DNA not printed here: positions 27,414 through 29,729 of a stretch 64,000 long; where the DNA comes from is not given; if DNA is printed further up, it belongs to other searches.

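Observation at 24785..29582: Tandem, translationally coupled pair of large secreted paralogs (931 and 672 aa) with no recognisable family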

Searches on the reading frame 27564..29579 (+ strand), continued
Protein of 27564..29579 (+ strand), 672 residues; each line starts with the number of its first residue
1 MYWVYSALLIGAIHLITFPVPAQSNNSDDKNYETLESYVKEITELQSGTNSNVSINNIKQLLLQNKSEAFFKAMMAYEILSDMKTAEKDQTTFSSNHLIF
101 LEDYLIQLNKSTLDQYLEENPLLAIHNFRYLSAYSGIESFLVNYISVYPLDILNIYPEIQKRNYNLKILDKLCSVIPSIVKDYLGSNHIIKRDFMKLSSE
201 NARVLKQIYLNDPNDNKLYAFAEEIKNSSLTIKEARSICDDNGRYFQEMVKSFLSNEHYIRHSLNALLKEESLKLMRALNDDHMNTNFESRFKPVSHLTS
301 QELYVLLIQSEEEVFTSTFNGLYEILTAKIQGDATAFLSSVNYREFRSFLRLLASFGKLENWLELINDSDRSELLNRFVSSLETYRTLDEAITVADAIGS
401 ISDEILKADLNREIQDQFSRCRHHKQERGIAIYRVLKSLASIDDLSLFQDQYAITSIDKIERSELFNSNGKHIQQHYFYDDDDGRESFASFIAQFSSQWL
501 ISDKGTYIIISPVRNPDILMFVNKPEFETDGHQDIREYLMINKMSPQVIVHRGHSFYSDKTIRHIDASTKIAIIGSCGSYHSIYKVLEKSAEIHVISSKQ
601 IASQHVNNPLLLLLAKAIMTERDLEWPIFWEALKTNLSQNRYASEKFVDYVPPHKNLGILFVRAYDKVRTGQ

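Call 49: list_cluster_members(proteins=[P0003, P0005, P0007, P0010, P0012, P0032, P0046, P0060, P0121, P0136])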
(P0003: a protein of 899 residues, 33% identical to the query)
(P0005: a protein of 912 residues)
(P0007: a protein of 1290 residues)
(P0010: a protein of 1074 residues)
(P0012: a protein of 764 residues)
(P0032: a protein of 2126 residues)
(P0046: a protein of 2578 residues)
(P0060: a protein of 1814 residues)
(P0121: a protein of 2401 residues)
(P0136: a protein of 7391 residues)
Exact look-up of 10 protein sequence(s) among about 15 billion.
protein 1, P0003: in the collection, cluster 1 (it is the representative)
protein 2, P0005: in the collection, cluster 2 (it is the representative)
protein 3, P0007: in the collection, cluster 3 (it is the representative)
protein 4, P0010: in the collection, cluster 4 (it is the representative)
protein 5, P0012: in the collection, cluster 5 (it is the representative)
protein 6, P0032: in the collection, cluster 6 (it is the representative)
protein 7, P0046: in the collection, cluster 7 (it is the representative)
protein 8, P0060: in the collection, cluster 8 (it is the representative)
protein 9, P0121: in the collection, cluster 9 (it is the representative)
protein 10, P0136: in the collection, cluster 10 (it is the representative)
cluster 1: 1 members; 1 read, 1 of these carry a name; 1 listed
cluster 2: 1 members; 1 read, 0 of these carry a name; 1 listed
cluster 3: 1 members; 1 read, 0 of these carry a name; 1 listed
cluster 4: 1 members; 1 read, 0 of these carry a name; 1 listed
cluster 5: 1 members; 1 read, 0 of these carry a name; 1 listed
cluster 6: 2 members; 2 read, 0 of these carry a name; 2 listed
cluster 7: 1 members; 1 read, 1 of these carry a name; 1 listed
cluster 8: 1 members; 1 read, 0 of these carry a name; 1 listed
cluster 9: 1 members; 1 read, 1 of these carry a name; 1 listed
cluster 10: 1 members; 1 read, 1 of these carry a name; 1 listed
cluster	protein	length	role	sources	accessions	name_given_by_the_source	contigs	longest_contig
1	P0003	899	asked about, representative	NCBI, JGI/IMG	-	hypothetical protein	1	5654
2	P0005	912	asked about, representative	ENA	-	-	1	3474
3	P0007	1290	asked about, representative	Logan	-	-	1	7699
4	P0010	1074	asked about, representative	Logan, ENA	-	-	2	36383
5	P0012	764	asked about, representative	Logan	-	-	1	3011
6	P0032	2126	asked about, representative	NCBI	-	-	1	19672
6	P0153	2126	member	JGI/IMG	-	-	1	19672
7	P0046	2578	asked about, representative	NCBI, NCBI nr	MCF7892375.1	MAG: hypothetical protein K9L96_05315, partial [Candidatus Omnitrophica bacterium] | hypothetical protein [Candidatus Omnitrophota bacterium]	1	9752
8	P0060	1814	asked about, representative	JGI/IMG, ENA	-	-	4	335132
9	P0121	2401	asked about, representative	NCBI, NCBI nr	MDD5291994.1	MAG: hypothetical protein PHY46_02270, partial [Candidatus Omnitrophica bacterium] | hypothetical protein [Candidatus Omnitrophota bacterium]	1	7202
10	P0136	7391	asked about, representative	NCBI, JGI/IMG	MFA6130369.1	MAG: hypothetical protein WC731_05245 [Candidatus Omnitrophota bacterium] | hypothetical protein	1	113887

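Call 51: search_protein_families(library=pfam, proteins=[P0020, P0024, P0078, P0141, P0112, P0044, P0080], max_evalue=0.001)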
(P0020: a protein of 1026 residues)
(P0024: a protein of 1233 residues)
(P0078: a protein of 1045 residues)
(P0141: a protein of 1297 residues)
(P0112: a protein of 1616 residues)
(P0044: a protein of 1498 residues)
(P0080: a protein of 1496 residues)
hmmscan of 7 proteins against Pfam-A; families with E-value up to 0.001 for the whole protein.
P0020 (1026 aa): 0 families

P0024 (1233 aa): 1 family
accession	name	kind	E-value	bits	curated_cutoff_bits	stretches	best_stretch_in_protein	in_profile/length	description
PF16512.11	RhoGAP-FF1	-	9.7e-05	23.3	30.1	0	939-976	17-49/80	p190-A and -B Rho GAPs FF domain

P0078 (1045 aa): 1 family
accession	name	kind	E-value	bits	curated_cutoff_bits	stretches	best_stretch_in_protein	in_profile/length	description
PF02636.23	Methyltransf_28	-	1.9e-32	113.2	23.3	1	883-1033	2-153/249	Putative S-adenosyl-L-methionine-dependent methyltransferase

P0141 (1297 aa): 0 families

P0112 (1616 aa): 0 families

P0044 (1498 aa): 0 families

P0080 (1496 aa): 0 families

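Call 52: search_protein_families(library=padloc, proteins=[window:27564-29579:+], max_evalue=0.1)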
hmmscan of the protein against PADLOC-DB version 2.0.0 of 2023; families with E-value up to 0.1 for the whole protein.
window:27564-29579:+ (672 aa): 0 families

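Call 60: search_protein_families(library=pfam, proteins=[L031:1785-2282:-], max_evalue=0.0001)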
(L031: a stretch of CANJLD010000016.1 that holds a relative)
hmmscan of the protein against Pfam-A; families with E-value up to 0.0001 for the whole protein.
L031:1785-2282:- (165 aa): 0 families
